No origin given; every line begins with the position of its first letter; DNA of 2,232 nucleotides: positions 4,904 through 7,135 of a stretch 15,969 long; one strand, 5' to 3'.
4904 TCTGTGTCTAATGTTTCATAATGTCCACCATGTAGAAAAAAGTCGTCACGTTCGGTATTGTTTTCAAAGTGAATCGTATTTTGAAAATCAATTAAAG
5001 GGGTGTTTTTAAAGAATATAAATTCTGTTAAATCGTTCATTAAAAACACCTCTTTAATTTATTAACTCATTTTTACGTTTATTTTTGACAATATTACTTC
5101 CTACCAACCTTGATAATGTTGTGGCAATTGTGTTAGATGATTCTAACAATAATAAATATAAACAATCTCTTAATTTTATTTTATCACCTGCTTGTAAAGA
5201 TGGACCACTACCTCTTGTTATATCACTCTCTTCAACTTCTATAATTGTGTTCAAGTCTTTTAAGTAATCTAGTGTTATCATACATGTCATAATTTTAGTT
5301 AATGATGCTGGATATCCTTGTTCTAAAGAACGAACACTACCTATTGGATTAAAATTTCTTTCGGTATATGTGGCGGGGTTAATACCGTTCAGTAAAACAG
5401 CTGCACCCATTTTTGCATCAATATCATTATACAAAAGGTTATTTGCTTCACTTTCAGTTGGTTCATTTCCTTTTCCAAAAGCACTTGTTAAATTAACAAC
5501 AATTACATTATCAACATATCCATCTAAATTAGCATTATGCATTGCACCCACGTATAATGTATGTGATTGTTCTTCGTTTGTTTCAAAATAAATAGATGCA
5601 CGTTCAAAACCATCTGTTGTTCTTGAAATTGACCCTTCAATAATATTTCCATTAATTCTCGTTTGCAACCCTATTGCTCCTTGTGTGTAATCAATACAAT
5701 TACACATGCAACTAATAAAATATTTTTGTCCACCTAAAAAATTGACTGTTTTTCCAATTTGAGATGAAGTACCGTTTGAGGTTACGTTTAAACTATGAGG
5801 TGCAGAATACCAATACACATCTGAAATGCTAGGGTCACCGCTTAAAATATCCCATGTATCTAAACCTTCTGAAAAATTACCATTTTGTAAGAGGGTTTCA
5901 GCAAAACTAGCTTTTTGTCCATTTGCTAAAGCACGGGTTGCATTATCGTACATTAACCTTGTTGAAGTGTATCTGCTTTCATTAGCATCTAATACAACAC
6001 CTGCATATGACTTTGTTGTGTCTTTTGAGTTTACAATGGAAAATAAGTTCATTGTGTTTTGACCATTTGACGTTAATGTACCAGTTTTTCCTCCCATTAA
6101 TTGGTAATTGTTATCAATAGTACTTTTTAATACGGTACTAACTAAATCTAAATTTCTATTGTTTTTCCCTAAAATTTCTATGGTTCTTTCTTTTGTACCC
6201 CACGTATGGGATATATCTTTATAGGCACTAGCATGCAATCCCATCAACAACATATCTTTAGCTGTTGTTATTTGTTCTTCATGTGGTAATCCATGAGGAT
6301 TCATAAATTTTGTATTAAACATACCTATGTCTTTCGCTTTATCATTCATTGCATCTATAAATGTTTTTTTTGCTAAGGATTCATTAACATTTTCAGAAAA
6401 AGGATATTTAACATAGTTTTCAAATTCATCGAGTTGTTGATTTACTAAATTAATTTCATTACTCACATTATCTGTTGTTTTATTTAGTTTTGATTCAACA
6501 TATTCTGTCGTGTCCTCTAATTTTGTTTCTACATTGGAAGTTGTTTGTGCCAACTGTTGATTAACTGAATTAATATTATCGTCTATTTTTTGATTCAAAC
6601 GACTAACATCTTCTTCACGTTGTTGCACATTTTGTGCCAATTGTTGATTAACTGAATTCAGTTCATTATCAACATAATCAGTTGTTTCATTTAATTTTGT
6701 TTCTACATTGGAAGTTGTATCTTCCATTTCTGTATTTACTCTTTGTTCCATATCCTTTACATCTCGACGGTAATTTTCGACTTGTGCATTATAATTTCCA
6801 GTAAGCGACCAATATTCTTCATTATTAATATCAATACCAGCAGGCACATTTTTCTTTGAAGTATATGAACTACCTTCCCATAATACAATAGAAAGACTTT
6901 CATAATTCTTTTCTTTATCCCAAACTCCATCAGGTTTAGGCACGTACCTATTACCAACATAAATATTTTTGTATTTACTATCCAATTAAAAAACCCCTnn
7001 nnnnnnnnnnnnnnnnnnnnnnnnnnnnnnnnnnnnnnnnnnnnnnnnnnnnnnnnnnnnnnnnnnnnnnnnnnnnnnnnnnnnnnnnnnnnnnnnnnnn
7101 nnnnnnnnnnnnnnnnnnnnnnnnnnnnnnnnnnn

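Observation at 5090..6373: Tail fibre carries a circularly permuted D-Ala-D-Ala peptidase (S11/PBP5) fold, with a carbohydrate-binding-like domain bridging the native termini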

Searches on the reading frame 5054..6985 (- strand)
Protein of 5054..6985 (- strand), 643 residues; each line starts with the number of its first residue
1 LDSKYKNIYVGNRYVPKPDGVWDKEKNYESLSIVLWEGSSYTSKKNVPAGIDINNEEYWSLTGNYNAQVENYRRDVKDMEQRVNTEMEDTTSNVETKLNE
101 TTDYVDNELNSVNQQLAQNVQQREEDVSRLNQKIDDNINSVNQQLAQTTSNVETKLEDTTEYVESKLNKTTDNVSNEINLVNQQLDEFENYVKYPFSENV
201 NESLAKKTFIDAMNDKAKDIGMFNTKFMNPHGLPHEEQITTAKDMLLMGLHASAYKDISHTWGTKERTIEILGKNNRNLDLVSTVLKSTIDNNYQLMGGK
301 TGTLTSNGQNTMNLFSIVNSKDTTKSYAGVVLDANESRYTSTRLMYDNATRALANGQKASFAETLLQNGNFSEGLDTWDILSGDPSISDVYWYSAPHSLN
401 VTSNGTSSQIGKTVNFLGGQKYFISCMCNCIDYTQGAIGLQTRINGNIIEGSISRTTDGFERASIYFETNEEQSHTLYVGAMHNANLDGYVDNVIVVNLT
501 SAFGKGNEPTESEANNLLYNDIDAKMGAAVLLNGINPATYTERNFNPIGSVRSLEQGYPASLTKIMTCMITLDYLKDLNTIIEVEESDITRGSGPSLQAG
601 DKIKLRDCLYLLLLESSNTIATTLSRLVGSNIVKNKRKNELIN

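Call 3: search_protein_families(library=pfam, proteins=[window:5054-6985:-], max_evalue=10)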
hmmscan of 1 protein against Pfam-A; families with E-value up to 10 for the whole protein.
window:5054-6985:- (643 aa): 38 families (the best 25 are shown)
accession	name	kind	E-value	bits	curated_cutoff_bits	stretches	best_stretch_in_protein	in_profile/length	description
PF00768.25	Peptidase_S11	-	7e-19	68.7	27.6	2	206-311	119-219/239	D-alanyl-D-alanine carboxypeptidase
PF13354.11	Beta-lactamase2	-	2.4e-06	27.5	22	1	552-632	16-102/214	Beta-lactamase enzyme family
PF04513.17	Baculo_PEP_C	-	1.1e-05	26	38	2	66-117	44-95/140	Baculovirus polyhedron envelope protein, PEP, C terminus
PF01442.23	Apolipoprotein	-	1.6e-05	25.1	90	1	67-178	11-130/190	Apolipoprotein A1/A4/E domain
PF05478.16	Prominin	-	0.0019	16.8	34.3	1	62-162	312-412/799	Prominin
PF14643.11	DUF4455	-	0.0037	16.4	30.4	1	67-176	241-344/469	Domain of unknown function (DUF4455)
PF02601.20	Exonuc_VII_L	-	0.0045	17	35.9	1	70-190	143-264/315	Exonuclease VII, large subunit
PF05597.16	Phasin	-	0.0081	16.7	28.8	3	110-183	34-104/126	Poly(hydroxyalcanoate) granule associated protein (phasin)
PF07798.16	CCDC90-like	-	0.0087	16.4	33.5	1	66-135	78-147/175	Coiled-coil domain-containing protein 90-like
PF03763.18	Remorin_C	-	0.038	14.2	29.7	1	124-187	12-75/107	Remorin, C-terminal region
PF15665.10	FAM184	-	0.048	13.7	32.7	1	58-183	65-186/211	Family with sequence similarity 184, A and B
PF24487.1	NDC80_loop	-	0.064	13.4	27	1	67-185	72-188/233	Kinetochore protein NDC80 loop region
PF07464.16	ApoLp-III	-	0.095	13.3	36.3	1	66-185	35-143/146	Apolipophorin-III precursor (apoLp-III)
PF09769.14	ApoO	-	0.1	13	31.4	2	140-187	11-58/131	Apolipoprotein O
PF22905.2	Hydro_N_hd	-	0.2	12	27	1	89-191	83-186/195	Hydrolase N-terminal helical domain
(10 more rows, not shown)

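Call 4: search_protein_families(library=phrogs, proteins=[window:5054-6985:-], max_evalue=0.01)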
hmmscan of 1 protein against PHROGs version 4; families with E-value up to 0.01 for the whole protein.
window:5054-6985:- (643 aa): 1 family
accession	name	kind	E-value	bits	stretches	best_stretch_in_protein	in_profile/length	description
phrog_5304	-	other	8.6e-17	61.9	1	206-327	136-258/386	peptidase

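Call 5: search_solved_structures(query=window:5054-6985:-, max_evalue=1, show_alignments=4)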
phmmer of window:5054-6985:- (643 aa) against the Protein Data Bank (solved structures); distinct sequences matched with E-value up to 1: 37.
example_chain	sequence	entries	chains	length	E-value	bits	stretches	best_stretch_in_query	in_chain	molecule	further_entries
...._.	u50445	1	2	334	2.1e-16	62.9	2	208-284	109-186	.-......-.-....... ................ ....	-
6osu_A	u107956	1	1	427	6.3e-11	44.8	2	207-249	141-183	D-alanyl-D-alanine carboxypeptidase (Penicillin binding protein) family protein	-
6muq_A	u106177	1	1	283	5.6e-09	38.4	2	208-269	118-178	Murein-DD-endopeptidase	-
6azi_A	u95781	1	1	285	1.7e-07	33.5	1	208-267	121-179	D-alanyl-D-alanine endopeptidase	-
3a3j_A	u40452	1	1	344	1.9e-07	33.3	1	207-325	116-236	PBP5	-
4k91_A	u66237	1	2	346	3.6e-07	32.4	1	206-280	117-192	D-ala-D-ala-carboxypeptidase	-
3it9_A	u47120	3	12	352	1.3e-06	30.5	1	206-318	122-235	D-alanyl-D-alanine carboxypeptidase dacC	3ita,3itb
1es4_A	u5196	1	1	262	0.00053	21.9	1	560-633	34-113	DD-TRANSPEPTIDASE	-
7kcv_A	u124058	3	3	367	0.00078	21.4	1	207-237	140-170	Penicillin-binding protein 4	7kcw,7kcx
5ty7_A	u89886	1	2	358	0.00079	21.4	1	207-237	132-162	Penicillin-binding protein 4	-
5tw8_A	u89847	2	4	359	0.0008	21.4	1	207-237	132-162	Penicillin-binding protein 4 | Penicillin binding protein 4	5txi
5tw4_A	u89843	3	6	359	0.00081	21.3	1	207-237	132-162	Penicillin-binding protein 4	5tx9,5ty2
6c39_A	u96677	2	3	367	0.00083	21.3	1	207-237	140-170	Serine-type D-Ala-D-Ala carboxypeptidase | Penicillin-binding protein 4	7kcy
6c3k_A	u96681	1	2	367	0.00086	21.2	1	207-237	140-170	Penicillin-binding protein 4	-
1tvf_A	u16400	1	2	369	0.0012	20.8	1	207-235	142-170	penicillin binding protein 4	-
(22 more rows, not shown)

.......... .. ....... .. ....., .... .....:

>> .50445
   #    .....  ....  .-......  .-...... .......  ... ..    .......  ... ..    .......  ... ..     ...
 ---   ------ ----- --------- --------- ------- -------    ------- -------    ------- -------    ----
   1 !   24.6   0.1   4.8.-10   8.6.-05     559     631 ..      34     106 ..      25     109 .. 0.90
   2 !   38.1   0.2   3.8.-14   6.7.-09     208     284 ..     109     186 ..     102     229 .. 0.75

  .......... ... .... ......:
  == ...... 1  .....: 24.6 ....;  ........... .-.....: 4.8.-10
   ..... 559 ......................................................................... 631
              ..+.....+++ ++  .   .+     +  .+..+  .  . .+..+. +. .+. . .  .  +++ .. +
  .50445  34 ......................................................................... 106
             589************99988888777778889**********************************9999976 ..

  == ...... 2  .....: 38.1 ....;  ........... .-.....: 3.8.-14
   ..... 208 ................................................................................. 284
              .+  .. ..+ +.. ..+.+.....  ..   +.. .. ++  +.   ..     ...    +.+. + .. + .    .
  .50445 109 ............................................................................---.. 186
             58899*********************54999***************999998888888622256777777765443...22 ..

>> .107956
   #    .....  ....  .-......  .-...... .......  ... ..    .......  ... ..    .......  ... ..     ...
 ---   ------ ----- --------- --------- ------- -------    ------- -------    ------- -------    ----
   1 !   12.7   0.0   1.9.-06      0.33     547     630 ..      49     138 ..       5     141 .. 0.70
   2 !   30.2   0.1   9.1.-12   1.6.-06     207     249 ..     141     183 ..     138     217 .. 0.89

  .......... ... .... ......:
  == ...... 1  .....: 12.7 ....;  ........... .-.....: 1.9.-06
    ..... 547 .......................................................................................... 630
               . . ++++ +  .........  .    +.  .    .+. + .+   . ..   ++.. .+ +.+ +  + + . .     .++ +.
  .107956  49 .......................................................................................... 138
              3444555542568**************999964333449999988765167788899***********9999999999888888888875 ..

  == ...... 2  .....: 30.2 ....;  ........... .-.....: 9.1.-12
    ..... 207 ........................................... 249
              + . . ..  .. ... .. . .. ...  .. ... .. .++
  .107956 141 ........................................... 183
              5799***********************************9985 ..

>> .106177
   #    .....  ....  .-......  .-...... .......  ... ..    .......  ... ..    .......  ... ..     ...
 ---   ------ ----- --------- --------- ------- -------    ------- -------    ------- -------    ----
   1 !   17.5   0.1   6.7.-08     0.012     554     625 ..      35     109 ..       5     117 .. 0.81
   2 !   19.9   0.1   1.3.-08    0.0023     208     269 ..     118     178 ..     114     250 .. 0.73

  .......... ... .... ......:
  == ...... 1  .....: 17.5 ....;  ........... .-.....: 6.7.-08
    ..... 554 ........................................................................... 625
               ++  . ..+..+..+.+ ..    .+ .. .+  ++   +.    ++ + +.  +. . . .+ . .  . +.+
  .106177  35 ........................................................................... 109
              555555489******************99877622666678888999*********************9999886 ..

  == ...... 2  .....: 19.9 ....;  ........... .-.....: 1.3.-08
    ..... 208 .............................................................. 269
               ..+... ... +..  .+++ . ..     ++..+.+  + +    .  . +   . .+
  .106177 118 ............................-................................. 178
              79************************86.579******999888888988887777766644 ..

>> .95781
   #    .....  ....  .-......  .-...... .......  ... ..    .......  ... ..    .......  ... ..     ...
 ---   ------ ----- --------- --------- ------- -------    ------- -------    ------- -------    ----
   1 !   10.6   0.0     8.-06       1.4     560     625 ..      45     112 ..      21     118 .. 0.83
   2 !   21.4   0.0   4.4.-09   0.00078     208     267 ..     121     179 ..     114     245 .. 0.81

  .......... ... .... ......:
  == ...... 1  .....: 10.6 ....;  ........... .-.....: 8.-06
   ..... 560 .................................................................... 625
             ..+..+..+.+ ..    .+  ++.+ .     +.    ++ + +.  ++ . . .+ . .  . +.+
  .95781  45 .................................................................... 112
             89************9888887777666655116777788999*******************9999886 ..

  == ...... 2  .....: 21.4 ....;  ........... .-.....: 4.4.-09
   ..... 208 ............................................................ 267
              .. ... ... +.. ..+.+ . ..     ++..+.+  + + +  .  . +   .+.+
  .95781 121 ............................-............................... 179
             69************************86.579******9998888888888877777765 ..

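Call 7: search_dna_similar(query=window:5054-6985:-, collection=phages, mode=protein, max_rows=40)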
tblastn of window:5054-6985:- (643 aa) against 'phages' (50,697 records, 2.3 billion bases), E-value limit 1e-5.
Records with a match: 7; places in all: 7; records where one place covers at least 80% of the query: 0.
Best place of each record, by identity: <60% 7.
By first word of the organism name: Bacteriophage 3; Staphylococcus 2; crAssphage 1; Eggerthella 1.
By host as written in the record: - 4; Staphylococcus aureus 1; Staphylococcus sciuri 1; Eggerthella lenta DSM 2243 1.
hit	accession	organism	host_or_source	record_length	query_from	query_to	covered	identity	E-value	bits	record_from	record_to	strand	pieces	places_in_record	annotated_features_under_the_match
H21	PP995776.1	Staphylococcus phage UHP46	Staphylococcus aureus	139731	200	636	36%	39.1%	5e-20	184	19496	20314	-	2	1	serine hydrolase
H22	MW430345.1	Staphylococcus phage ZCSS1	Staphylococcus sciuri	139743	200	636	36%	39.1%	5e-20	184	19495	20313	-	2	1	serine hydrolase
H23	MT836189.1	Bacteriophage sp.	human fecal samples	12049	9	87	12%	56.8%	1e-17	94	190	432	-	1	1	record has no annotation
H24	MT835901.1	Bacteriophage sp.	human fecal samples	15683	7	145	22%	32.2%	1e-7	61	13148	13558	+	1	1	record has no annotation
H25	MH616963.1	crAssphage sp. isolate ctbg_1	house mouse tissue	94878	18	185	26%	26.4%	4e-10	69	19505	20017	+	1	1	hypothetical protein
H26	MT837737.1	Bacteriophage sp.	human fecal samples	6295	187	307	19%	35.7%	7e-7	59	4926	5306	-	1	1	record has no annotation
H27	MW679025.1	Eggerthella phage LE1-1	Eggerthella lenta DSM 2243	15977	9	94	13%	48.9%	5e-16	88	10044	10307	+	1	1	SGNH/GDSL hydrolase family protein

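Call 8: find_homologous_proteins(query=window:5054-6985:-, max_evalue=0.00001)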
Query window:5054-6985:- (643 aa): 249 proteins with E <= 0.00001 among 8000 candidates; the best 120 are listed.
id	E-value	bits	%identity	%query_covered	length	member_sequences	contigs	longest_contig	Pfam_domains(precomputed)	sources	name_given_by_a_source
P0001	0.0e+0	1423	100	100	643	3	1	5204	PF13354.13,PF04513.18,PF01442.24,PF00768.26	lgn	-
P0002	7.9e-107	376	40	78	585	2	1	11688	PF13354.13,PF00768.26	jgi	-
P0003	1.9e-40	157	41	23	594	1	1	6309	PF00768.26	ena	-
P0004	4.0e-32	130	52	20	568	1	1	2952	PF24793.2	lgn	-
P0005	1.7e-30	124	39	15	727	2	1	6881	PF02113.21,PF00768.26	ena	-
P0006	3.1e-29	120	39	28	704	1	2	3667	PF24827.2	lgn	-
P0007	3.7e-29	120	58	18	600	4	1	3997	PF13229.13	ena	-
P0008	7.9e-29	119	49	22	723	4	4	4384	-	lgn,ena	-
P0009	7.7e-28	116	38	28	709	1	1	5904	PF24827.2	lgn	-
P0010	1.1e-27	115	40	29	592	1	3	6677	-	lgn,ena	-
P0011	8.0e-27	112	64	14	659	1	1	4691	PF13229.13,PF05048.20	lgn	-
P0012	2.6e-26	111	63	13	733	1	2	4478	-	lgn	-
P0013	2.4e-25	107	54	18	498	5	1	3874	-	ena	-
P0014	2.9e-25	107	50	17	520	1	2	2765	-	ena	-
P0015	2.3e-24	104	48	23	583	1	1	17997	PF13472.13,PF00657.29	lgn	-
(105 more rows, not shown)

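Call 10: search_protein_families(library=pfam, proteins=[P0002, P0003, P0005], max_evalue=0.01)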
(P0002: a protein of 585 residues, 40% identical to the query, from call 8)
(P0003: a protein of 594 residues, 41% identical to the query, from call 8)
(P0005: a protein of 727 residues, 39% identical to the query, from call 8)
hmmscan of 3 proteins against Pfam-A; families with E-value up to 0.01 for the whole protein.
P0002 (585 aa): 3 families
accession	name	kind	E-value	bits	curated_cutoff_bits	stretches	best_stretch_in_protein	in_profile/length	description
PF00768.25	Peptidase_S11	-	3.2e-27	96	27.6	2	159-284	119-237/239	D-alanyl-D-alanine carboxypeptidase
PF13354.11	Beta-lactamase2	-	7.9e-12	45.4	22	1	497-579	13-101/214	Beta-lactamase enzyme family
PF02018.23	CBM_4_9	-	0.00045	21.1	25.9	1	316-415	4-114/136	Carbohydrate binding domain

P0003 (594 aa): 2 families
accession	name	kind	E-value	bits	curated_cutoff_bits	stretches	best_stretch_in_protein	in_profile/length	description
PF00768.25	Peptidase_S11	-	1.2e-18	67.9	27.6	2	326-447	118-237/239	D-alanyl-D-alanine carboxypeptidase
PF13354.11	Beta-lactamase2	-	0.00066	19.5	22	0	512-585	20-99/214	Beta-lactamase enzyme family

P0005 (727 aa): 2 families
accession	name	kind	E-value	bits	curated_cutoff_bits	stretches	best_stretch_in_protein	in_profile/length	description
PF00768.25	Peptidase_S11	-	2.7e-16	60.2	27.6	1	516-708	26-211/239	D-alanyl-D-alanine carboxypeptidase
PF02113.21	Peptidase_S13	-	6.9e-06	25.5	22.8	1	571-662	272-359/444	D-Ala-D-Ala carboxypeptidase 3 (S13) family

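Call 22: find_encoding_contigs(protein=P0002, flank=10000, max_places=2)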
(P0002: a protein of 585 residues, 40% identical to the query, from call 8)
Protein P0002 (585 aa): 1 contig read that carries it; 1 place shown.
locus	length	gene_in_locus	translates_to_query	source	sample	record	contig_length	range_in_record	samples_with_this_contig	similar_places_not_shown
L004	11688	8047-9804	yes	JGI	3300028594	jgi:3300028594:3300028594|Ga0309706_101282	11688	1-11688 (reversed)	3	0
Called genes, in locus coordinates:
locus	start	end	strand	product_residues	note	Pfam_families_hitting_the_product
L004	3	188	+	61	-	?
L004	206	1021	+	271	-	PF25209:Phage_capsid_4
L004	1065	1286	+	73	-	PF07498:Rho_N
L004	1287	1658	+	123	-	-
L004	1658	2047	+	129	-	-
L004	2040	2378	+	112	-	PF10665:Minor_capsid_1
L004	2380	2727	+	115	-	PF11114:Minor_capsid_2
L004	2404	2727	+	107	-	PF11114:Minor_capsid_2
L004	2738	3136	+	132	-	PF12691:Phage_tail_terminator_6 (weak)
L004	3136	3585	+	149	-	-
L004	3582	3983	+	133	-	-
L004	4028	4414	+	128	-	-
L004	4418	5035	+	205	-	PF06854:Phage_Gp15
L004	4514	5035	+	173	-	PF06854:Phage_Gp15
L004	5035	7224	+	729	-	PF04513:Baculo_PEP_C (faint), PF10145:PhageMin_Tail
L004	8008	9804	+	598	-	PF00768:Peptidase_S11, PF13354:Beta-lactamase2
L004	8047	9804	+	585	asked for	PF00768:Peptidase_S11, PF13354:Beta-lactamase2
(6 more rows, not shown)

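Call 38: find_encoding_contigs(protein=P0001, flank=10000, max_places=3)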
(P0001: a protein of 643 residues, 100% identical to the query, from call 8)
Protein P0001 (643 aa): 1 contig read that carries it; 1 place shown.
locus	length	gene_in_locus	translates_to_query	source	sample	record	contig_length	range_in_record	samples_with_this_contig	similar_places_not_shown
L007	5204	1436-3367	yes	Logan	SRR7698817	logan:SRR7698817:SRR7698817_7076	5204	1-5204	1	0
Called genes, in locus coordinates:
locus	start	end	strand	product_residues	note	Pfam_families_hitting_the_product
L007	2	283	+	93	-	?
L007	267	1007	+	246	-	-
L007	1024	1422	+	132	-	-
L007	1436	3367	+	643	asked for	PF01442:Apolipoprotein (faint), PF04513:Baculo_PEP_C (faint), PF00768:Peptidase_S11, PF13354:Beta-lactamase2 (faint)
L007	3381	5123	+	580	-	PF16838:Caud_tail_N, PF20934:phi29_gp9_C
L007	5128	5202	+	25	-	?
